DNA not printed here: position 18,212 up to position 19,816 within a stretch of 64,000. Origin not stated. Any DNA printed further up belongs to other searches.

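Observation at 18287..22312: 1341-aa dehydrogenase-HEAT-DUF1080-cytochrome c protein embedded among glycosidases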

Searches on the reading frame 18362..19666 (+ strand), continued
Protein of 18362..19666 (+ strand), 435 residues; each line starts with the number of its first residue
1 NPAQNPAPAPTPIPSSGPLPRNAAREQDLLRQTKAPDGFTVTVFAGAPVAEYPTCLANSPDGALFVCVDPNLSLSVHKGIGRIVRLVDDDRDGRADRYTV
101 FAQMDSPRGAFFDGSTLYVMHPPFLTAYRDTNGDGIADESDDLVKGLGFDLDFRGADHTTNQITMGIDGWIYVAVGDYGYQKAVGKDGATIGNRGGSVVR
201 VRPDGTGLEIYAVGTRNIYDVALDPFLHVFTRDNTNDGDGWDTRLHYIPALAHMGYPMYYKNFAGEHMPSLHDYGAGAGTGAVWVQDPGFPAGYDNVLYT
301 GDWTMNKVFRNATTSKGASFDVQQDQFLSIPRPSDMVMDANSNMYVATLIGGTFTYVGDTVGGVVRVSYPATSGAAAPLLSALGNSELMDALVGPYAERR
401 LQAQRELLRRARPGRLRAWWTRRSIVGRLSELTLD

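Call 109: search_protein_families(library=pfam, proteins=[L083:6059-10036:+, L083:10331-11626:+, L083:4255-5544:+, L089:6776-9982:+, L089:4644-5681:+, L113:6824-10021:+, L086:6749-9667:+, L108:6734-10102:+, L108:11111-12007:+, L108:10407-11123:+], max_evalue=0.0001)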
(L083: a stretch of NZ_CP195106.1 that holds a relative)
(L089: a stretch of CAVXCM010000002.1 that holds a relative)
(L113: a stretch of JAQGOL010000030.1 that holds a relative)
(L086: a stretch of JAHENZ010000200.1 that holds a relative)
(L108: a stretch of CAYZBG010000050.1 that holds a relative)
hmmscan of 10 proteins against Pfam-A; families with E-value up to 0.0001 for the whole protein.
L083:6059-10036:+ (1326 aa): 6 families
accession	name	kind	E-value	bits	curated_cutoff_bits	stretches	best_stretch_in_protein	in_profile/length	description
PF23500.1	DUF7133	-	1.8e-28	100.4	27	1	324-533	6-211/385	Domain of unknown function (DUF7133)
PF00754.31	F5_F8_type_C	-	1.6e-22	80.4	28.2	1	181-296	2-124/127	F5/8 type C domain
PF22633.2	F5_F8_type_C_2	-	6.3e-20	72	27.8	1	196-283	2-91/91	NedA-like, galactose-binding domain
PF13646.12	HEAT_2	-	2.4e-16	60.2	27.7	1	748-830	5-87/88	HEAT repeats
PF00034.26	Cytochrom_C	-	1.8e-07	32.8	21.3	0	1192-1246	2-56/90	Cytochrome c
PF02985.28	HEAT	-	6.5e-06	26.4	23.5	0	782-804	7-29/31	HEAT repeat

L083:10331-11626:+ (432 aa): 2 families
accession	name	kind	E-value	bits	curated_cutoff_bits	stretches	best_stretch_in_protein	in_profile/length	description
PF01408.29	GFO_IDH_MocA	-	1.2e-09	39.3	24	1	43-168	1-113/120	Oxidoreductase family, NAD-binding Rossmann fold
PF22725.1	GFO_IDH_MocA_C3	-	2.8e-07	31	27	1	188-325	3-122/124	GFO/IDH/MocA C-terminal domain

L083:4255-5544:+ (430 aa): 0 families

L089:6776-9982:+ (1069 aa): 3 families
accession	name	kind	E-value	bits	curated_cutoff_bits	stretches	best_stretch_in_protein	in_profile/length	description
PF23500.1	DUF7133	-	3.8e-30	105.9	27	1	76-284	7-211/385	Domain of unknown function (DUF7133)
PF13646.12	HEAT_2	-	1.5e-16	60.9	27.7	2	527-586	2-62/88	HEAT repeats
PF00034.26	Cytochrom_C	-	5.4e-05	24.9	21.3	0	935-986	2-53/90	Cytochrome c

L089:4644-5681:+ (346 aa): 1 family
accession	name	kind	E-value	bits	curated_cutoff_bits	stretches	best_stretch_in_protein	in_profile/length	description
PF12127.13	FloA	-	2.1e-132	441.4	34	1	34-329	4-290/314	Flotillin-like protein FloA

L113:6824-10021:+ (1066 aa): 4 families
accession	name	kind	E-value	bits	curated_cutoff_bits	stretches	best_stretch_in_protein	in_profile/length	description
PF23500.1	DUF7133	-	1.3e-31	110.7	27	1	57-382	3-345/385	Domain of unknown function (DUF7133)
PF13646.12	HEAT_2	-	1.4e-11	45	27.7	1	519-579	2-63/88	HEAT repeats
PF00034.26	Cytochrom_C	-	1.7e-08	36.1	21.3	1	931-985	1-55/90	Cytochrome c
PF07995.17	GSDH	-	4.3e-05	23.4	25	1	194-301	113-231/332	Glucose / Sorbosone dehydrogenase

L086:6749-9667:+ (973 aa): 2 families
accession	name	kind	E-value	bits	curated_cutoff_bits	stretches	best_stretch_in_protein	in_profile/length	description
PF23500.1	DUF7133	-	1.6e-32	113.7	27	1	106-316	9-212/385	Domain of unknown function (DUF7133)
PF13646.12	HEAT_2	-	2.1e-17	63.6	27.7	2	526-608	5-87/88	HEAT repeats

L108:6734-10102:+ (1123 aa): 3 families
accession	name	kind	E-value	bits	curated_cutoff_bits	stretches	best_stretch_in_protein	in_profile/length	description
PF23500.1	DUF7133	-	1.6e-31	110.4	27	1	89-390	2-321/385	Domain of unknown function (DUF7133)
PF13646.12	HEAT_2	-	1.2e-09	38.8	27.7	1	545-628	2-88/88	HEAT repeats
PF02985.28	HEAT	-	6.1e-06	26.5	23.5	0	546-570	3-28/31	HEAT repeat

L108:11111-12007:+ (299 aa): 4 families
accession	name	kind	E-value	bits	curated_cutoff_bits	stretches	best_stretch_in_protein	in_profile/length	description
PF12799.13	LRR_4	-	5.2e-19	68.3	27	2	125-162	2-42/44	Leucine Rich repeats (2 copies)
PF13855.12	LRR_8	-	5.5e-15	55.3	27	1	125-178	2-61/61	Leucine rich repeat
PF23952.1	LRR_EndoS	-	2e-11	44.5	27.9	1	63-155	26-116/116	Endo-beta-N-acetylglucosaminidase EndoS LRR domain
PF00560.39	LRR_1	-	5.8e-06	25.9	20.6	0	252-273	2-23/23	Leucine Rich Repeat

L108:10407-11123:+ (239 aa): 0 families

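Call 123: search_protein_families(library=pfam, proteins=[L045:11701-13035:+, L044:11821-13182:+], max_evalue=0.001)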
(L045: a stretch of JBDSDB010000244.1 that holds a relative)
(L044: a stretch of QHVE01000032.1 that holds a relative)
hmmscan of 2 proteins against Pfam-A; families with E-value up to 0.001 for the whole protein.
L045:11701-13035:+ (445 aa): 3 families
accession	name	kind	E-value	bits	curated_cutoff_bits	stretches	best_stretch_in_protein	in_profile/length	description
PF03825.22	Nuc_H_symport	-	9.3e-102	341.4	25.9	1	33-432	3-398/400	Nucleoside H+ symporter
PF12832.13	MFS_1_like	-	4.1e-34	118.7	25.2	1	35-394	2-364/373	MFS_1 like family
PF07690.21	MFS_1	-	2e-17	63.6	33.4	2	282-441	42-184/347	Major Facilitator Superfamily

L044:11821-13182:+ (454 aa): 3 families
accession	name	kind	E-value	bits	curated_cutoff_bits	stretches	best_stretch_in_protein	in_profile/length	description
PF03825.22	Nuc_H_symport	-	5.5e-102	342.2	25.9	1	44-439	4-396/400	Nucleoside H+ symporter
PF12832.13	MFS_1_like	-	5.8e-33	114.9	25.2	1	46-404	3-365/373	MFS_1 like family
PF07690.21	MFS_1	-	7.8e-21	74.8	33.4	2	5-164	170-327/347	Major Facilitator Superfamily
